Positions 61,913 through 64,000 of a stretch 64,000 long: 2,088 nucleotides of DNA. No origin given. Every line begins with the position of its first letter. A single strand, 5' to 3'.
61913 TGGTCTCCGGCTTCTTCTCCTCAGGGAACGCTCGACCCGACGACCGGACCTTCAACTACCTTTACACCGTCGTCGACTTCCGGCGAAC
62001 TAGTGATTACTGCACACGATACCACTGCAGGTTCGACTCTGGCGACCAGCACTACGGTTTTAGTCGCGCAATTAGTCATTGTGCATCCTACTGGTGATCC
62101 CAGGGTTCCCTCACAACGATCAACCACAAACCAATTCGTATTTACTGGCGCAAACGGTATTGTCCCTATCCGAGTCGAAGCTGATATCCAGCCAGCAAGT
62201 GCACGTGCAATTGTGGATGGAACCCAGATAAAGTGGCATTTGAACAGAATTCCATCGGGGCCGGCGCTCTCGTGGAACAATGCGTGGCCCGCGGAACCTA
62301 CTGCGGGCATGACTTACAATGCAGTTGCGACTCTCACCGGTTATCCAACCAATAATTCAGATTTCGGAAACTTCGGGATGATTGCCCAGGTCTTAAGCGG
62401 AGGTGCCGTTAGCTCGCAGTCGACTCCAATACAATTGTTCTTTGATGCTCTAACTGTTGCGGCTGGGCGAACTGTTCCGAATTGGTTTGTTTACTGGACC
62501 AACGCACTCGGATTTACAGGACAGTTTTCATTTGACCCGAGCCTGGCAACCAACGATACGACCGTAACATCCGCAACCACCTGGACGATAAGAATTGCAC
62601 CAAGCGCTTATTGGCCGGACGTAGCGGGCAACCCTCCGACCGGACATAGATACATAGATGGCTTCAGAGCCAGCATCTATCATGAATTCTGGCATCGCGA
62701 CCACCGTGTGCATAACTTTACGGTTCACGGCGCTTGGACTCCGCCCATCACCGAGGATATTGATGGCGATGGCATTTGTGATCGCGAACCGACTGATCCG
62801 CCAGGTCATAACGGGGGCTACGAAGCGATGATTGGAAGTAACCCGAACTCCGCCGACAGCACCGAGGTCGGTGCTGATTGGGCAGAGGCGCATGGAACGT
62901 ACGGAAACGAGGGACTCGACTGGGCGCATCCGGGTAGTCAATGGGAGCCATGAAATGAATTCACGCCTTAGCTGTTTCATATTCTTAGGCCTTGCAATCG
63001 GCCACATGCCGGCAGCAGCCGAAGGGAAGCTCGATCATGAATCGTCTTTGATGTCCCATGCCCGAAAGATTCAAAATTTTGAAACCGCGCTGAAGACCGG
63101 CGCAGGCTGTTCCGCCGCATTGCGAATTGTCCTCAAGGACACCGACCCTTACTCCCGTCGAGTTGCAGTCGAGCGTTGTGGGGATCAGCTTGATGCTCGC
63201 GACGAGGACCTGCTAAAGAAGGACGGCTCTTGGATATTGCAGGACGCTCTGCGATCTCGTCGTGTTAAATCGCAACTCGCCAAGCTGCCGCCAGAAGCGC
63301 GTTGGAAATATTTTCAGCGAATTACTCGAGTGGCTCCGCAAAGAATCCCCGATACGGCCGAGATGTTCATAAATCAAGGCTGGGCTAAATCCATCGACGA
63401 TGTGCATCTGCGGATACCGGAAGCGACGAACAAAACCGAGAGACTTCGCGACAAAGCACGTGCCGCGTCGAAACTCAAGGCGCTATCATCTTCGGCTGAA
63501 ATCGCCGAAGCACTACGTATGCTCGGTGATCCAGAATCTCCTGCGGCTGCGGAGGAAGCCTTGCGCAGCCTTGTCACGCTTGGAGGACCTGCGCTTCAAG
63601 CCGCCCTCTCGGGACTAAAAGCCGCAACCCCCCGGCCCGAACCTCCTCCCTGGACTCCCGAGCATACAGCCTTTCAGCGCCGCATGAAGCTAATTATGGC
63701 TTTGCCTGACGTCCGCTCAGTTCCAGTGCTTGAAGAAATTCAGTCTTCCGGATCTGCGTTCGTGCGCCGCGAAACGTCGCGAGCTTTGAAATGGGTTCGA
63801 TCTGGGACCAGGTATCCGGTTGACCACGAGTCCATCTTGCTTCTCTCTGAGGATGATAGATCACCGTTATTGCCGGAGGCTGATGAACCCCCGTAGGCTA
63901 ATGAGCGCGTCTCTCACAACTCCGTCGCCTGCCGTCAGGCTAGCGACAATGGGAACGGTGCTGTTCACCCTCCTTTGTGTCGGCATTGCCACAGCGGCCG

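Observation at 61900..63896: Low-GC C-terminal module with HExxH motif plus low-GC downstream secreted gene: polymorphic-toxin/immunity-like cassette on the giant protein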

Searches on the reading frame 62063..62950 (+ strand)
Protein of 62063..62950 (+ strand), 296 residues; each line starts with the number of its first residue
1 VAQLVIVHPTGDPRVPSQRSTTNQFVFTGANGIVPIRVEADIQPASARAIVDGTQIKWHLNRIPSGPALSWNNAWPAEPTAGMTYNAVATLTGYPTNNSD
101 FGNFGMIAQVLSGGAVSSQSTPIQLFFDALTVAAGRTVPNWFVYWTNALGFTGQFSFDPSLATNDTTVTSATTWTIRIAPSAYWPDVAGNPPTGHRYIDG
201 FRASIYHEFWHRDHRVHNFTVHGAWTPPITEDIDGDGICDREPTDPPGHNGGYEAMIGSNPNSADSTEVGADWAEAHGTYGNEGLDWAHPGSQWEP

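Call 43: predict_structure(alignment_id=A2)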
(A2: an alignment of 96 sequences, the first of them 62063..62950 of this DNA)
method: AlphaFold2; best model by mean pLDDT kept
length: 296 residues; sequences in the alignment: 96
mean_pLDDT: 96.2   pTM: 0.91
mean pLDDT of the five models: 96.2, 95.6, 95.5, 95.0, 95.0
residues with pLDDT >= 90: 275; 70-90: 21; 50-70: 0; < 50: 0
segments of 3 or more residues with pLDDT < 50: none
pLDDT, mean of each block of 10 residues (from residue 1): 95 95 98 98 93 94 98 97 98 98 98 89 98 98 99 98 98 98 97 98 99 98 95 95 86 93 96 98 98 91
secondary structure, 60 per line:
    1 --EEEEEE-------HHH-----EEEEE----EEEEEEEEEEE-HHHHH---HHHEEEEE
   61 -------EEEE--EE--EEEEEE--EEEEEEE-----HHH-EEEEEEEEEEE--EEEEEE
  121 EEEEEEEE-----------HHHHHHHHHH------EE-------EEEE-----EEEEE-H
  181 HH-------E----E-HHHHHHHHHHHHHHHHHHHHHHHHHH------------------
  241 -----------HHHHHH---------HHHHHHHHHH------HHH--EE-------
elements in order: E3-8 E24-28 E33-43 H45-49 E56-60 E68-71 E78-83 E86-92 E102-112 E115-128 H140-149 E165-168 E174-178 H197-222 H252-257 H267-276
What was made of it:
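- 62063..62446 (+): Ig-like beta-sandwich directly before the catalytic half. In other loci this domain acts as the conserved homology arm. AF2 model residues 1-128, pLDDT 96 (call 43).
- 62447..62950 (+): Zincin-like half: helix, small sheet, long HExxH helix, then two helices, the last starting with the near-invariant Glu. Call 43 (helices 140-149, 197-222, 252-257, 267-276; strands 165-168, 174-178).
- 62864..62866 (+): Glu codon (E268 of the model), the candidate third zinc ligand. It sits at the start of helix 267-276 (call 43).
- On Zincin (HExxH) metallopeptidase: They lie on helix 197-222 of a model with pLDDT 96 (call 43).
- Tried and rejected: It was replaced by the 96-sequence run (pLDDT 96; call 43).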

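Call 48: fold_search(model_id=the predicted structure, library=pdb)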
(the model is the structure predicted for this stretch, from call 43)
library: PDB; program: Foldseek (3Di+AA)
matches with E <= 10: 1990; with E <= 0.001: 2
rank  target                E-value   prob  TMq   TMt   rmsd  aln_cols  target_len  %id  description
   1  9dq5_C                4.6e-04  1.00  0.26  0.64   5.0       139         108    9  Crystal structure of Anti-CTLA-4 Fab (9D9) in complex with mouse CTLA-4 (released 2025-02-05)
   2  5cn1_A                5.2e-04  0.99  0.19  0.40   7.9       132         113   12  Crystal structure of yeast GGA1_GAE domain-P21 (released 2016-07-20)
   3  5cn2_A                1.1e-03  0.99  0.20  0.41   7.7       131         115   12  Crystal structure of yeast GGA1_GAE domain-C2221 (released 2016-07-20)
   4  2v5t                  1.1e-03  0.97  0.18  0.26   8.3       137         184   13  Crystal structure of NCAM2 Ig2-3 (released 2008-07-29)
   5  6avq_A                1.2e-03  0.98  0.23  0.09   9.7       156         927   12  The Therapeutic Antibody LM609 Selectively Inhibits Ligand Binding to Human alpha-V beta-3 Integrin via Steric Hindran (released 2017-11-01)
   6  5m30_F                1.2e-03  0.96  0.20  0.39   6.5       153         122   12  Structure of TssK from T6SS EAEC in complex with nanobody nb18 (released 2017-06-21)
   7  8p4l_A                1.4e-03  0.97  0.23  0.14  11.5       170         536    9  Beta-N-acetylgalactosaminidase from Niabella aurantiaca (released 2024-01-17)
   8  5fdy_A                1.5e-03  0.92  0.20  0.39   7.5       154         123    9  Crystal structure of the Voltage-gated Sodium Channel Beta 2 subunit extracellular domain, C72A/C75A mutant (released 2016-03-09)
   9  9pni_D                1.8e-03  0.99  0.22  0.45   5.4       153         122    9  Cryo-EM structure of J601-1B2 Fab in complex with HIV-1 BG505 DS-SOSIP Env trimer (released 2025-12-17)
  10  8gy5_Q                1.9e-03  1.00  0.23  0.55   5.0       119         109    8  High-resolution structure of the cemiplimab Fab in complex with PD-1 (released 2023-10-04)
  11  7su0_C                2.0e-03  1.00  0.26  0.57   6.1       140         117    8  Crystal structure of an acidic pH-selective Ipilimumab variant Ipi.105 in complex with CTLA-4 (released 2022-03-02)
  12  7su1_C                2.2e-03  1.00  0.25  0.58   4.7       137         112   10  Crystal structure of an acidic pH-selective Ipilimumab variant Ipi.106 in complex with CTLA-4 (released 2022-03-02)
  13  3mnm_A                2.2e-03  0.99  0.20  0.46   7.0       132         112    9  Crystal structure of GAE domain of GGA2p from Saccharomyces cerevisiae (released 2010-09-08)
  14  6zr7_AAA              2.2e-03  0.99  0.21  0.21   5.6       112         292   18  X-ray structure of human Dscam Ig7-Ig9 (released 2020-12-30)
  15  5cn1_C                2.3e-03  0.98  0.19  0.41   7.3       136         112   12  Crystal structure of yeast GGA1_GAE domain-P21 (released 2016-07-20)
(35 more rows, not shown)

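Call 50: search_solved_structures(query=A2, max_evalue=10)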
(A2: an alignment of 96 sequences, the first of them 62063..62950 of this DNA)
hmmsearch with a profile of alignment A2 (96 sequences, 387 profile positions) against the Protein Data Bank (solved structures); distinct sequences matched with E-value up to 10: 0.
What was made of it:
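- On Any curated peptidase or toxin family (Pfam, including the Tox-MPTase models; NCBIfam; PDB sequences): The PDB profile search gives 0 hits at E<=10 (call 50).
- Tried and rejected: PDB sequence profile search with the 96-sequence alignment gave 0 hits at E<=10 (call 50).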

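Call 81: fold_search(model_id=the predicted structure, library=viral)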
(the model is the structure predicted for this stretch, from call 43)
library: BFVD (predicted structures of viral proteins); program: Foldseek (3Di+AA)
matches with E <= 10: 1174; with E <= 0.001: 1
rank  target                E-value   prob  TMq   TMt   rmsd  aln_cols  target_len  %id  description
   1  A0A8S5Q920            8.8e-04  1.00  0.26  0.44   4.6       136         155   12  BIG2 domain-containing protein (Fragment) [Podoviridae sp. ctZ5d16]
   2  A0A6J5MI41            2.1e-03  0.51  0.18  0.11  14.8       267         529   12  Uncharacterized protein [uncultured Caudovirales phage]
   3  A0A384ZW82            2.3e-03  1.00  0.24  0.23   5.1       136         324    5  Putative tail protein [Dickeya phage vB_DsoM_JA13]
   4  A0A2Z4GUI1            2.4e-03  0.99  0.24  0.36   6.5       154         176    6  (no name in the UniProt tables at hand)
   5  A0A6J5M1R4            2.4e-03  0.91  0.23  0.08  13.3       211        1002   13  Uncharacterized protein [uncultured Caudovirales phage]
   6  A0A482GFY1            2.6e-03  0.77  0.20  0.10  12.0       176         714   15  (no name in the UniProt tables at hand)
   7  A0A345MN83            3.1e-03  0.99  0.26  0.12   7.4       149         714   10  (no name in the UniProt tables at hand)
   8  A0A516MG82            3.2e-03  0.93  0.21  0.29   9.2       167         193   12  (no name in the UniProt tables at hand)
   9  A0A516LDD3            3.7e-03  0.97  0.22  0.40   7.2       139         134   12  (no name in the UniProt tables at hand)
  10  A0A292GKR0            3.9e-03  0.97  0.19  0.25   6.0       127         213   16  (no name in the UniProt tables at hand)
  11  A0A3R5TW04            3.9e-03  0.93  0.21  0.26  10.5       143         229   11  Membrane glycoprotein [Epstein-Barr virus (strain GD1)]
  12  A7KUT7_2              4.4e-03  1.00  0.26  0.08   4.6       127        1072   14  (no name in the UniProt tables at hand)
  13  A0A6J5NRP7            4.4e-03  0.90  0.20  0.18  10.3       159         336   12  Uncharacterized protein [uncultured Caudovirales phage]
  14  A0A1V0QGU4            4.9e-03  0.87  0.22  0.33  11.0       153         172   10  SWPV1-144 [Shearwaterpox virus]
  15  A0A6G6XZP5            4.9e-03  0.85  0.20  0.35   8.4       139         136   16  (no name in the UniProt tables at hand)
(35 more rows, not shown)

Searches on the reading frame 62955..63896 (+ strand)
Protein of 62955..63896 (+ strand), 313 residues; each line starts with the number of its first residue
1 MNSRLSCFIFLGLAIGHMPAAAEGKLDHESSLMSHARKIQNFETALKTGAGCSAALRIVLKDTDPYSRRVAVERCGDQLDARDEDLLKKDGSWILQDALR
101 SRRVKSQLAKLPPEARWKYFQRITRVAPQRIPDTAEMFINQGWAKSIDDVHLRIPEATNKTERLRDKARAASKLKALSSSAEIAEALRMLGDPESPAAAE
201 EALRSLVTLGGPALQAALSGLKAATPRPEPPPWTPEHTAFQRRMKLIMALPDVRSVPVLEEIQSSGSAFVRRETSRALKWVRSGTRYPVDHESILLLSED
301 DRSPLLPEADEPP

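Call 8: search_protein_families(library=pfam, proteins=[window:62955-63893:+], max_evalue=1)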
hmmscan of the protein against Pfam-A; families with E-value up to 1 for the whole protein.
window:62955-63893:+ (313 aa): 2 families
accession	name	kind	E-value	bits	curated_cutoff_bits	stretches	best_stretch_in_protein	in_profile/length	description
PF13646.12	HEAT_2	-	0.0019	18.9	27.7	0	167-219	17-68/88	HEAT repeats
PF03130.22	HEAT_PBS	-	0.053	14.5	20.9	0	182-197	4-19/27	PBS lyase HEAT-like repeat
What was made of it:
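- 62955..63896 (+): 313-aa exported, HEAT-like, alpha-helical partner: the putative immunity protein or inhibitor. HEAT_2 E 0.0019, below cutoff (call 8).
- On HEAT-repeat immunity proteins (Imm-HEAT): The window's protein scores HEAT_2 E 0.0019 at 18.9 bits, below the 27.7 cutoff (call 8).
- The window's own partner reaches only 18.9 bits on HEAT_2 against a cutoff of 27.7 (call 8).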

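Call 10: find_encoding_contigs(protein=window:62955-63896:+, flank=10000)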
Protein window:62955-63896:+ (313 aa): 1 contig read that carries it; 1 place shown.
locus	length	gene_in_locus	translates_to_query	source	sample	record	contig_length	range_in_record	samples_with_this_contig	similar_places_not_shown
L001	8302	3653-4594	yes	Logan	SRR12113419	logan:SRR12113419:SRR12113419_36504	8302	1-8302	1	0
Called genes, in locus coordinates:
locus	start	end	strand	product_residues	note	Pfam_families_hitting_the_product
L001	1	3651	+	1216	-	?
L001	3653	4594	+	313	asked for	-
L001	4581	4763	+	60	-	-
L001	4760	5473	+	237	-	PF13646:HEAT_2 (faint)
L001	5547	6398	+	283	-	-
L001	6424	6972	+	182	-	-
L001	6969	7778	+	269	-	PF13646:HEAT_2 (faint)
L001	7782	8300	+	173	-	?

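Call 18: find_homologous_proteins(query=window:62955-63893:+)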
Query window:62955-63893:+ (313 aa): 2 proteins with E <= 0.001 among 8000 candidates.
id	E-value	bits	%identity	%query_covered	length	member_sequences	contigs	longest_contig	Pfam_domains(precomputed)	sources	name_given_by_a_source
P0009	1.2e-186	637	93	100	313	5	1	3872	-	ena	-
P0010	1.9e-161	554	79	100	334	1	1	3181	-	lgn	-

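Call 19: find_encoding_contigs(protein=P0009, flank=10000)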
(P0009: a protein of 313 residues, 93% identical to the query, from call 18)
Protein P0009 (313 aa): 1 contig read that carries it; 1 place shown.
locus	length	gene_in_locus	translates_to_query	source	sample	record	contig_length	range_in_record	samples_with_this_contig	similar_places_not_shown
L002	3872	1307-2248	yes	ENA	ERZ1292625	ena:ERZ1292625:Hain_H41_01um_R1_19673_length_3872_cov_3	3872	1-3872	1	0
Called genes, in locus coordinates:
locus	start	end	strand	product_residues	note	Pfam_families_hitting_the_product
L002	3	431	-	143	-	?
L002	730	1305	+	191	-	-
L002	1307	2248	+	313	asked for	-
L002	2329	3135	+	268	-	PF13646:HEAT_2 (weak)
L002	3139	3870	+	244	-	?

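Call 20: find_encoding_contigs(protein=P0010, flank=10000)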
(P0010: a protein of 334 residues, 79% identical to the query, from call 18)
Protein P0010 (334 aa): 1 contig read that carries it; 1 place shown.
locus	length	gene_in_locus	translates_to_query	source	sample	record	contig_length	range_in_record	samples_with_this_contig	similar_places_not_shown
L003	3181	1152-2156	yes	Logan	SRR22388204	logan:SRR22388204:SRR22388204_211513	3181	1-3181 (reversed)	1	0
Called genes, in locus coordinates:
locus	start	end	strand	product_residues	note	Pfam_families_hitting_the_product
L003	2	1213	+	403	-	?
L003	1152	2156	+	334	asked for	-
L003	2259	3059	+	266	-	-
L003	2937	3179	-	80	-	?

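Call 30: search_protein_families(library=ncbifam, proteins=[window:62955-63893:+], max_evalue=0.01)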
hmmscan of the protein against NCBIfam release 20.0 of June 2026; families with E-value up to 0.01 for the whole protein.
window:62955-63893:+ (313 aa): 0 families

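Call 67: search_protein_families(library=pfam, alignment_id=A3, max_evalue=0.01)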
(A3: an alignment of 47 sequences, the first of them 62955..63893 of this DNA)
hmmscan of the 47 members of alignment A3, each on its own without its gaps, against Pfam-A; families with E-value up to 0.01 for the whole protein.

A. member 1, window:62955-63893:+ (313 aa): 1 family
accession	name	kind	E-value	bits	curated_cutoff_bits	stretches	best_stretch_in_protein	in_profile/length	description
PF13646.12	HEAT_2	-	0.0019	18.9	27.7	0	167-219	17-68/88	HEAT repeats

B. families by the number of members that match (of 47 scanned): 24 families
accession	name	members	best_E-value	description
PF13646.12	HEAT_2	28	2.3e-47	HEAT repeats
PF03130.22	HEAT_PBS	16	6.5e-46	PBS lyase HEAT-like repeat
PF02985.28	HEAT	9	2.5e-12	HEAT repeat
PF13513.12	HEAT_EZ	6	3.1e-09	HEAT-like repeat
PF01602.26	Adaptin_N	2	0.00011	Adaptin N terminal region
PF00514.29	Arm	2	0.00022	Armadillo/beta-catenin-like repeat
PF00884.28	Sulfatase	1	1.2e-47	Sulfatase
PF03453.22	MoeA_N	1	1.4e-15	MoeA N-terminal region (domain I and II)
PF01663.27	Phosphodiest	1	1.9e-14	Type I phosphodiesterase / nucleotide pyrophosphatase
PF16347.10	SGSH_C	1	2.3e-13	N-sulphoglucosamine sulphohydrolase, C-terminal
PF07310.19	PAS_5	1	6.9e-10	PAS domain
PF03170.19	BcsB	1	0.0003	Bacterial cellulose synthase subunit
PF00213.23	OSCP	1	0.0004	ATP synthase delta (OSCP) subunit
PF17152.10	CHASE8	1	0.00072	Periplasmic sensor domain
PF25780.1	TPR_IPO5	1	0.001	IPO5-like, TPR repeats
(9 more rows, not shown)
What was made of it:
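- On HEAT-repeat immunity proteins (Imm-HEAT): However, 28 of 47 positional equivalents hit HEAT_2 (best 2.3e-47) and 16 hit HEAT_PBS (call 67).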

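Call 68: search_protein_families(library=pfam, proteins=[L001:4760-5470:+, L001:5547-6395:+, L001:6424-6969:+, L001:6969-7775:+, L001:4599-4760:+], max_evalue=0.1)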
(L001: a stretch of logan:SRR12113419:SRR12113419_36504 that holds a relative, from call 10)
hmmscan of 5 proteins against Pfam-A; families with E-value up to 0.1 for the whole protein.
L001:4760-5470:+ (237 aa): 4 families
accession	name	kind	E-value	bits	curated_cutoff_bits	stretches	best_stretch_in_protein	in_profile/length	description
PF13646.12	HEAT_2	-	1.2e-05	26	27.7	1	115-167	22-74/88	HEAT repeats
PF03130.22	HEAT_PBS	-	0.00015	22.4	20.9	0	143-164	4-25/27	PBS lyase HEAT-like repeat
PF23725.1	Dredd_N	-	0.018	15.3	27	1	120-161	50-88/100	Caspase-8, N-terminal domain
PF04444.19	Dioxygenase_N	-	0.084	13.1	27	0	126-166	15-59/75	Catechol dioxygenase N terminus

L001:5547-6395:+ (283 aa): 0 families

L001:6424-6969:+ (182 aa): 0 families

L001:6969-7775:+ (269 aa): 2 families
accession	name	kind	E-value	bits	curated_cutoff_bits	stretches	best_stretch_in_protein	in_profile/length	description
PF13646.12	HEAT_2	-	1.8e-05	25.4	27.7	1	166-245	11-81/88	HEAT repeats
PF01878.24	EVE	-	0.022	15.2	23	1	193-260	74-140/145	EVE domain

L001:4599-4760:+ (54 aa): 0 families
